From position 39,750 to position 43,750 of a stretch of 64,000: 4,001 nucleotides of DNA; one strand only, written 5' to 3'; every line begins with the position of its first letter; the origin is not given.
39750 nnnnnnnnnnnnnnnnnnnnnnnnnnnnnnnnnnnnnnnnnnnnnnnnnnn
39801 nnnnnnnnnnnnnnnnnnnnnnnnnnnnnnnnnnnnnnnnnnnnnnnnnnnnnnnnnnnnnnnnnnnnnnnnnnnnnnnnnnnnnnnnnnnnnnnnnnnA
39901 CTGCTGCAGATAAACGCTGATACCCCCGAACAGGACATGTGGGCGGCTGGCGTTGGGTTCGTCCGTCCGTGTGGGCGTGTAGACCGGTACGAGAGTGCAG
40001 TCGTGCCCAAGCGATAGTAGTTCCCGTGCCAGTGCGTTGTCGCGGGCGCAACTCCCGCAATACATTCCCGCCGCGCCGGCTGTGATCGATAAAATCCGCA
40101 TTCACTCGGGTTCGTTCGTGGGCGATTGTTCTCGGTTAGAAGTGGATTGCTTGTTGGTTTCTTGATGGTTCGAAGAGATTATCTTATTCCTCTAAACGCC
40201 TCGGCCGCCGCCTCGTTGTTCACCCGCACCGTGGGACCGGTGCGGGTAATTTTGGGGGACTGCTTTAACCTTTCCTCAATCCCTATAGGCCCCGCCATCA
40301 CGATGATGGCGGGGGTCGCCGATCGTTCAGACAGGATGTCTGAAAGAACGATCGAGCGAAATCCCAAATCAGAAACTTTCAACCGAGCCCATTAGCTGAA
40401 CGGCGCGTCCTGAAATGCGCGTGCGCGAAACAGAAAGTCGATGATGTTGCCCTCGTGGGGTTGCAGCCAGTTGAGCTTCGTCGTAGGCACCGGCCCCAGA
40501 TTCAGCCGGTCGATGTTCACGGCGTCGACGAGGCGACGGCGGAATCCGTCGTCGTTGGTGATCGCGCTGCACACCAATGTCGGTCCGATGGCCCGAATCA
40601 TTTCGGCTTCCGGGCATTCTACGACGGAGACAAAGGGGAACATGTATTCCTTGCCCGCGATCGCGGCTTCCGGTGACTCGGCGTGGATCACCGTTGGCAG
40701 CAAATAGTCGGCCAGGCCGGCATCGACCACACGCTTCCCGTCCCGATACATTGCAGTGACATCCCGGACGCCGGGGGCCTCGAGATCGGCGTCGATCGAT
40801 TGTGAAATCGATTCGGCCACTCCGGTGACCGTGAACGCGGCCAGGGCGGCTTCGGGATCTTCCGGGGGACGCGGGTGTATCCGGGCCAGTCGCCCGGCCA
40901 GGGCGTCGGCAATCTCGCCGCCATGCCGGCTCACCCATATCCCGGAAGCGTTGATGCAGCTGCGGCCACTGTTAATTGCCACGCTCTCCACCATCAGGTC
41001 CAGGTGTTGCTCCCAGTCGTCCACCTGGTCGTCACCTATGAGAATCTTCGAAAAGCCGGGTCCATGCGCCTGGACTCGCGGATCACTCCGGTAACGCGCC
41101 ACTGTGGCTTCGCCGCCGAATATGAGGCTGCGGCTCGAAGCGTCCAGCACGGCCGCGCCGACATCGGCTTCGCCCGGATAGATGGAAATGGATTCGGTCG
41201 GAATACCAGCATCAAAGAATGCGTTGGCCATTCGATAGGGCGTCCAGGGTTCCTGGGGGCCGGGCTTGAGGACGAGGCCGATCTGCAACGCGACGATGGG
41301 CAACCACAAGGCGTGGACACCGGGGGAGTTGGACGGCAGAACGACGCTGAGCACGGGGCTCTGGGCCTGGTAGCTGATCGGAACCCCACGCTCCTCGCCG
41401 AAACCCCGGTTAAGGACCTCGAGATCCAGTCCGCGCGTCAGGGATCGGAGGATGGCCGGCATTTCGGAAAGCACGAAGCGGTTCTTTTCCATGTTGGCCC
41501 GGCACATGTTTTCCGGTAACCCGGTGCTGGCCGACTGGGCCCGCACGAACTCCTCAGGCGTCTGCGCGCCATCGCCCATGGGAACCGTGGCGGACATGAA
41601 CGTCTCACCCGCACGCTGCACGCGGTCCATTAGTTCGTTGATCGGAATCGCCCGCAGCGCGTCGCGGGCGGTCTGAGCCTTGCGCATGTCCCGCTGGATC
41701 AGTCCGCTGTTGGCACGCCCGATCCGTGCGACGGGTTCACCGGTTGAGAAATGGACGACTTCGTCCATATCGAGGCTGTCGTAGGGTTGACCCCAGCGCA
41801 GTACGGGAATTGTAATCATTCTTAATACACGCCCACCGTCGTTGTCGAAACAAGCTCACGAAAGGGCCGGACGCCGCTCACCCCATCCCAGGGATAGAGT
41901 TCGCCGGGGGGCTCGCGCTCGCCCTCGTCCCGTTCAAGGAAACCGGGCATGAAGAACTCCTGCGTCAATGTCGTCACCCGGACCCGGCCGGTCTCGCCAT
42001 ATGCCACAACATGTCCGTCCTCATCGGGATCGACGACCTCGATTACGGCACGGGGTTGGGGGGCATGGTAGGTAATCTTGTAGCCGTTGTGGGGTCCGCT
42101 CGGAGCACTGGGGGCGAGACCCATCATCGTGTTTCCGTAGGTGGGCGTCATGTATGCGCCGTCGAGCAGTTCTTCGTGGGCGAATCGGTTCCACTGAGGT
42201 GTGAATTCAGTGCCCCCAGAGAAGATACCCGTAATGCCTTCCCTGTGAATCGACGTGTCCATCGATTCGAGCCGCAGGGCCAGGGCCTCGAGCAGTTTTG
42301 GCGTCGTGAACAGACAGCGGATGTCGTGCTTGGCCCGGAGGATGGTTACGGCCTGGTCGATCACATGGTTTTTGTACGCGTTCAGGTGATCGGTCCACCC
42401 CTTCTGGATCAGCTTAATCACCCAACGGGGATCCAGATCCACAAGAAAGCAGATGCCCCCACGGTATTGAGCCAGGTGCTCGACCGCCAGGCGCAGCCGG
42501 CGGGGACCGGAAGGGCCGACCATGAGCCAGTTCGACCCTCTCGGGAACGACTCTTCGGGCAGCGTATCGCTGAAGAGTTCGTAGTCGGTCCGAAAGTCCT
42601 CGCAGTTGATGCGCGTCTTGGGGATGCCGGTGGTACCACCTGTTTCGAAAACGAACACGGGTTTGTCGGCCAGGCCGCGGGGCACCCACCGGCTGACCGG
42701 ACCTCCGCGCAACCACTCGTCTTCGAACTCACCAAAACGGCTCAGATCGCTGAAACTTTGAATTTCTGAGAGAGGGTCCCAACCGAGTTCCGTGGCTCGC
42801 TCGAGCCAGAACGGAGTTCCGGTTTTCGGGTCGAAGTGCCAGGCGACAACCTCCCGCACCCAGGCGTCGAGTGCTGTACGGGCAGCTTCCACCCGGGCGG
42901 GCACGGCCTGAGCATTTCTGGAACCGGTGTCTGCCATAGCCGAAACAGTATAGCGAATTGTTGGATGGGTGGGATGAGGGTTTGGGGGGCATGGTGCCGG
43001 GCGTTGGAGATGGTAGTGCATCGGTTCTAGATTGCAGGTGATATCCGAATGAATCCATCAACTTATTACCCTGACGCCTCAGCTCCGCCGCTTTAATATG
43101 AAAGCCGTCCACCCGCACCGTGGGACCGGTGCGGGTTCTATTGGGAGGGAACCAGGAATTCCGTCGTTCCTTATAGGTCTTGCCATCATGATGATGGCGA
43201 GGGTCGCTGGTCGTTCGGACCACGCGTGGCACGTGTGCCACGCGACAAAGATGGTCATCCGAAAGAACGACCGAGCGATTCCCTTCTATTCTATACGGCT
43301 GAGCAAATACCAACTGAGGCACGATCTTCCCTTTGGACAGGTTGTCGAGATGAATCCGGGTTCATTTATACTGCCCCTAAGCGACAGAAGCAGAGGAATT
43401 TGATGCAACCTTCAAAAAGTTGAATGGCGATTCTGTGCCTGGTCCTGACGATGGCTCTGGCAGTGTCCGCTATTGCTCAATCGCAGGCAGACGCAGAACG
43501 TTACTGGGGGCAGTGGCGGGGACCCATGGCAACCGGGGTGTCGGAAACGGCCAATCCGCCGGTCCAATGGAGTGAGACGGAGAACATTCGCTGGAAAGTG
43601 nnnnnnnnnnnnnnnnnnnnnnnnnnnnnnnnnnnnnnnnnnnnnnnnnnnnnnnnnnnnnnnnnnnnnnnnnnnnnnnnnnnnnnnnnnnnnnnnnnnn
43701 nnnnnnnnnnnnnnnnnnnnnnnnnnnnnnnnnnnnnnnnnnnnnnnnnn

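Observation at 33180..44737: LuxC/LuxE-like gene pair inside a 10-kb co-oriented block with GT4, a MacB-like ABC exporter and PQQ-like propellers, bracketed by the repeated structured elements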

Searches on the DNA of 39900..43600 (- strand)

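Call 9: search_rna_families(source=window, start=39900, end=43600, threshold=evalue, max_evalue=10)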
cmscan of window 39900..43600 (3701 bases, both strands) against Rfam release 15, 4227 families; matches with E-value up to 10: 1.
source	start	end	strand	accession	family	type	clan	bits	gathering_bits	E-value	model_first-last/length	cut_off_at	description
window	41977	42029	-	RF03169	c-di-GMP-II-GAG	Cis-reg; riboswitch;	CL00127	17.3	40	9.9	1-86/86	no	c-di-GMP-II-GAG riboswitch aptamer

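Call 49: build_rna_model(alignment_id=A4)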
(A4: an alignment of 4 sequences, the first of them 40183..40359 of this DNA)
Model R1 built from alignment A4 (4 sequences, 221 columns); structure: RNAalifold consensus.
model positions 176; base pairs 47; branch points 4; effective number of sequences 1.07; information 0.589 bits per position. Calibrated on 0.2 Mb of random sequence (short: E-values are rough).
structure used (alignment columns):
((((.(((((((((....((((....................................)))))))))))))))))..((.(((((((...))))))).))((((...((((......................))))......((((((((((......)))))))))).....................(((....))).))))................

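Call 51: search_with_rna_model(model_id=R1, sources=[window, L001, L002, L004, L005, L006, L007, L008, L009, L010, L011, L012, L013, L014, L015, L016, L017, L018, L019, L020, L021, L022, L023, L024, L025, L026, L027, L028, L029, L030, L031, L032, L033, L034, L035, L036, L037, L038, L039, L040, L041, L042, L043, L044, L045, L046, L047, L048, L049, L050, L051, L052, L053, L054, L055, L056, L057, L058, L059, L060, L061, L062, L063, L064, L065, L066, L067, L068, L069, L070, L071, L072, L073, L074, L075, L076, L077, L078, L079, L080, L081, L082, L083], max_evalue=1)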
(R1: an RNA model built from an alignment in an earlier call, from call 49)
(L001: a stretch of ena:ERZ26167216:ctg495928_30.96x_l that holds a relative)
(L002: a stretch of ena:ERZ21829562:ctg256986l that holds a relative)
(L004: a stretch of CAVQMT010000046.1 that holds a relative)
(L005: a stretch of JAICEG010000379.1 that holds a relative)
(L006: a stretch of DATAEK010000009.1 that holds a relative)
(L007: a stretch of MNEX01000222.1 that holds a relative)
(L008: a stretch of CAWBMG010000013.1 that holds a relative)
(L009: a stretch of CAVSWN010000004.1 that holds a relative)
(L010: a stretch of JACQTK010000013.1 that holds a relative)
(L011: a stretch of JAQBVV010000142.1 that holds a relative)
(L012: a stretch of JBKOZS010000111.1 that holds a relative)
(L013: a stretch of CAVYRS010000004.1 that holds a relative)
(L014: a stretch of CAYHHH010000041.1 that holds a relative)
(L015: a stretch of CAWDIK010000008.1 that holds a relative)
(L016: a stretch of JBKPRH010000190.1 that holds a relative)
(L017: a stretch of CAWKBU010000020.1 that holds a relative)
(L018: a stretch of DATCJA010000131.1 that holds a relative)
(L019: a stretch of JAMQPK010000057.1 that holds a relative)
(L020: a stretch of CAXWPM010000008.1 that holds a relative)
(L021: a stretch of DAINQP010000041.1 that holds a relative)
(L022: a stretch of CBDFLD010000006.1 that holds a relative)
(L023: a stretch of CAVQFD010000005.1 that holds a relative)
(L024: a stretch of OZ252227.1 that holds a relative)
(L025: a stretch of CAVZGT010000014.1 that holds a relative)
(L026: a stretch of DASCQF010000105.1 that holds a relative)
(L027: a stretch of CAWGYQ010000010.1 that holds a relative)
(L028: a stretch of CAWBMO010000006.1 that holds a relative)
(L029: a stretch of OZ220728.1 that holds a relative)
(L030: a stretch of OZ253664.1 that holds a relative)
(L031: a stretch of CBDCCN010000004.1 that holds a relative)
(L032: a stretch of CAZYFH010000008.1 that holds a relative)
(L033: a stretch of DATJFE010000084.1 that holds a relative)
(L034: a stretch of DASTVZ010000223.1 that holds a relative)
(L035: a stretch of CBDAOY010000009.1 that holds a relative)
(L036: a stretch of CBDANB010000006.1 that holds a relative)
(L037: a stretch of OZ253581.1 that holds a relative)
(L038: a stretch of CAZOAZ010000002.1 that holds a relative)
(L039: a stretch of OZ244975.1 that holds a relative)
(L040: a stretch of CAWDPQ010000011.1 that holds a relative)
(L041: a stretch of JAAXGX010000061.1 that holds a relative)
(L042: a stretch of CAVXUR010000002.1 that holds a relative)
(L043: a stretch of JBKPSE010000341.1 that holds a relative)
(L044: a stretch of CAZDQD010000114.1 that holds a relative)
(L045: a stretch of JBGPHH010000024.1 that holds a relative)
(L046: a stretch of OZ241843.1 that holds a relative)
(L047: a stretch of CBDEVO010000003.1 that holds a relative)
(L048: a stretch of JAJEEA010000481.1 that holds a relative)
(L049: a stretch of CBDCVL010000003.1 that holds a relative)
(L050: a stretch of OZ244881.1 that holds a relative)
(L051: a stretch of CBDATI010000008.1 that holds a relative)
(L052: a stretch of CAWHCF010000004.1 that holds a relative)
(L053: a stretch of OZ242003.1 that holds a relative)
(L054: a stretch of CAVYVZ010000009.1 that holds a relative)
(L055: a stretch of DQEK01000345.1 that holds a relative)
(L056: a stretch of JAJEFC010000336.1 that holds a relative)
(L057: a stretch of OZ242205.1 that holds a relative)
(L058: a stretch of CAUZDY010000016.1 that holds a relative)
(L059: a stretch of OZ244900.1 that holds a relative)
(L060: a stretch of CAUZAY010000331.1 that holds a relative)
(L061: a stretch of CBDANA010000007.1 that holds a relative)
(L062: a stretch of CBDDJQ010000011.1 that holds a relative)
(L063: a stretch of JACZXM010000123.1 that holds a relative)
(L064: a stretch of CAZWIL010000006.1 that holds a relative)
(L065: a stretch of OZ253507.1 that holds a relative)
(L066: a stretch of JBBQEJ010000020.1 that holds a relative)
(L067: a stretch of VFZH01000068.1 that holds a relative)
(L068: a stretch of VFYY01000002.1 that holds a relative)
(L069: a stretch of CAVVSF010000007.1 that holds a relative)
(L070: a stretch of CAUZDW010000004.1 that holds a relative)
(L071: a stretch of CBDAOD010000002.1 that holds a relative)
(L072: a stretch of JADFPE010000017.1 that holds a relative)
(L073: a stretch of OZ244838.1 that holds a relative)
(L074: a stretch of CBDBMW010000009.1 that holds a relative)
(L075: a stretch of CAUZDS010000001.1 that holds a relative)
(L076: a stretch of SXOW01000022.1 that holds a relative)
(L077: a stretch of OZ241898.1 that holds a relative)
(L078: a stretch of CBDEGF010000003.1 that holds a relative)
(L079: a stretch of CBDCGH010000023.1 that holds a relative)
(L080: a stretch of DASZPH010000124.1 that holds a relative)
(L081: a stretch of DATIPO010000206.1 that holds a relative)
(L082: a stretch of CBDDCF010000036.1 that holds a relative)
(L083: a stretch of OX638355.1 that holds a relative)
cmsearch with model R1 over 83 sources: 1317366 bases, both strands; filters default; matches with E-value up to 1: 4.
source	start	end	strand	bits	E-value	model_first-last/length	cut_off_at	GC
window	40183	40359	-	198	4.9e-54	1-176/176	no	0.58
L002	12590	12765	+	188.9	1.9e-51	1-176/176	no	0.59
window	43062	43278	-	172.2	1.2e-46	1-176/176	no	0.58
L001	9804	10010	+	168.8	1.1e-45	1-176/176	no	0.57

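Call 53: search_with_rna_model(model_id=R1, sources=[L089, L090, L091], max_evalue=1, show_alignments=3)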
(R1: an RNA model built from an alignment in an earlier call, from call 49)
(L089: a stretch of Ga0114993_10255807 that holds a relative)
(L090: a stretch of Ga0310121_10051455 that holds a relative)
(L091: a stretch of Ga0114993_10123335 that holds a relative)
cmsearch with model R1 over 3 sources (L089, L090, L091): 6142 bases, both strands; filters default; matches with E-value up to 1: 3.
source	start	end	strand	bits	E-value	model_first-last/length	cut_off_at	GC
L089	914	1102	-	165.9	3.3e-47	1-176/176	no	0.6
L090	886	1074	+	150.3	9.8e-43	1-176/176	no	0.57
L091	275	485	-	127.9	2.5e-36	1-176/176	no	0.59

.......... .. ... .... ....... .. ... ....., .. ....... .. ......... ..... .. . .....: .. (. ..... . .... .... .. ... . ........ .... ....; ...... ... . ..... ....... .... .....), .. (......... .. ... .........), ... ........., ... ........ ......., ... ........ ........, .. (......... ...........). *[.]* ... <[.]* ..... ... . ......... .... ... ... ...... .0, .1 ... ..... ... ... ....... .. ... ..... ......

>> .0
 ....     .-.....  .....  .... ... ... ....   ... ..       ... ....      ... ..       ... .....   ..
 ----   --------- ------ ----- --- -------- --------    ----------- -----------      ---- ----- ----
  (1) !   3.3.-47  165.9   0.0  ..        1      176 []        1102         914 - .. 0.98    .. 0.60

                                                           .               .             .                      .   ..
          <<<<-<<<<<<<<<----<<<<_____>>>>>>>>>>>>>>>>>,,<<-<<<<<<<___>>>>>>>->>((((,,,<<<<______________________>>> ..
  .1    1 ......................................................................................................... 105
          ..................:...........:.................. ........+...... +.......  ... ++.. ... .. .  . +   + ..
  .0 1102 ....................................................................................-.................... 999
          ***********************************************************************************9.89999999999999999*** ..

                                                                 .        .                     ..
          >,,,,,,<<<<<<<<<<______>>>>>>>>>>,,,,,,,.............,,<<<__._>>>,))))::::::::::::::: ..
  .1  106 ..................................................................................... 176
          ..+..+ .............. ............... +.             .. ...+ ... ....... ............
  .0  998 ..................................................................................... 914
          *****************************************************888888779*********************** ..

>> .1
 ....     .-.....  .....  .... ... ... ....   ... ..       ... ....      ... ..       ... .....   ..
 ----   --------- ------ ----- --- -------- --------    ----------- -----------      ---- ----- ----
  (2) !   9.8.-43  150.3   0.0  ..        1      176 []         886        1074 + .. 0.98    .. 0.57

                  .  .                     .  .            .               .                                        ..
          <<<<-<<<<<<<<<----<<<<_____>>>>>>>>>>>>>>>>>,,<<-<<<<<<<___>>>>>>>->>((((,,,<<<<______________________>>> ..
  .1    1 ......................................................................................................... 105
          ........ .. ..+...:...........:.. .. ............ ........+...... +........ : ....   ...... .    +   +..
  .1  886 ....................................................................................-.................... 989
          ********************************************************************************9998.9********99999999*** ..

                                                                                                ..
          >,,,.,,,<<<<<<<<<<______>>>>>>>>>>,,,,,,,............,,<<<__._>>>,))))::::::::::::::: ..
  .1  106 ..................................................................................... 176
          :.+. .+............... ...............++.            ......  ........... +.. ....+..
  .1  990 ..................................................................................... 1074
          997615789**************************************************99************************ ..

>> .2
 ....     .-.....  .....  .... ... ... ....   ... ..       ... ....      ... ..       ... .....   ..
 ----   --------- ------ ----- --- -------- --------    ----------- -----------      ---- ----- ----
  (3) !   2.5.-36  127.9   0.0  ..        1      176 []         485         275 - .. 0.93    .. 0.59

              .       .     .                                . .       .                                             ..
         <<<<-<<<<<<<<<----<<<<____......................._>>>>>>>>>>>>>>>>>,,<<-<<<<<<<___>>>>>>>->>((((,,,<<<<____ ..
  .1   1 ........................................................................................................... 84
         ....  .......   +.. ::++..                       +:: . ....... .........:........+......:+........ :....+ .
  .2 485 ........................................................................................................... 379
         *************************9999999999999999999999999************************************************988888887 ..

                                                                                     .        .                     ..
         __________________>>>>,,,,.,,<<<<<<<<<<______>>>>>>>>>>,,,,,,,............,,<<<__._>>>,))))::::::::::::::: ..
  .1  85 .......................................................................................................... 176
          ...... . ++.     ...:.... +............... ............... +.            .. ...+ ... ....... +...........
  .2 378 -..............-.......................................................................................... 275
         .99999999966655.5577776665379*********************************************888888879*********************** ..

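Call 57: search_with_rna_model(model_id=R1, sources=[window, L001, L002, L089, L090, L091], max_evalue=0.01, make_alignment=true)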
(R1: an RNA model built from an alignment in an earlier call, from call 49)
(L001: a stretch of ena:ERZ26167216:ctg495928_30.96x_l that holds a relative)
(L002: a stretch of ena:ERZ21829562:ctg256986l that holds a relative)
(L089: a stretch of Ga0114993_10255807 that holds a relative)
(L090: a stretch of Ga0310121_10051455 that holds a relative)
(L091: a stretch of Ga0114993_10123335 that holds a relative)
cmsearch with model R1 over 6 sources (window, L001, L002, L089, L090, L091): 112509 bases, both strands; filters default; matches with E-value up to 0.01: 8.
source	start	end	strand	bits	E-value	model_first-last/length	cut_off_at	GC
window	40183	40359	-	198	4.2e-55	1-176/176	no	0.58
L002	12590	12765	+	188.9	1.6e-52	1-176/176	no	0.59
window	43062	43278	-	172.2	9.9e-48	1-176/176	no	0.58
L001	9804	10010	+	168.8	9e-47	1-176/176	no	0.57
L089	914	1102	-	165.9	6e-46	1-176/176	no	0.6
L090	886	1074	+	150.3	1.8e-41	1-176/176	no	0.57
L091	275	485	-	127.9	4.5e-35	1-176/176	no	0.59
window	40201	40349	+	17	0.0024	1-176/176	no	0.6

Alignment A5: 8 matches aligned to the model, 234 columns, each read 5' to 3' on its own strand. Consensus structure (alignment columns), stored with it:
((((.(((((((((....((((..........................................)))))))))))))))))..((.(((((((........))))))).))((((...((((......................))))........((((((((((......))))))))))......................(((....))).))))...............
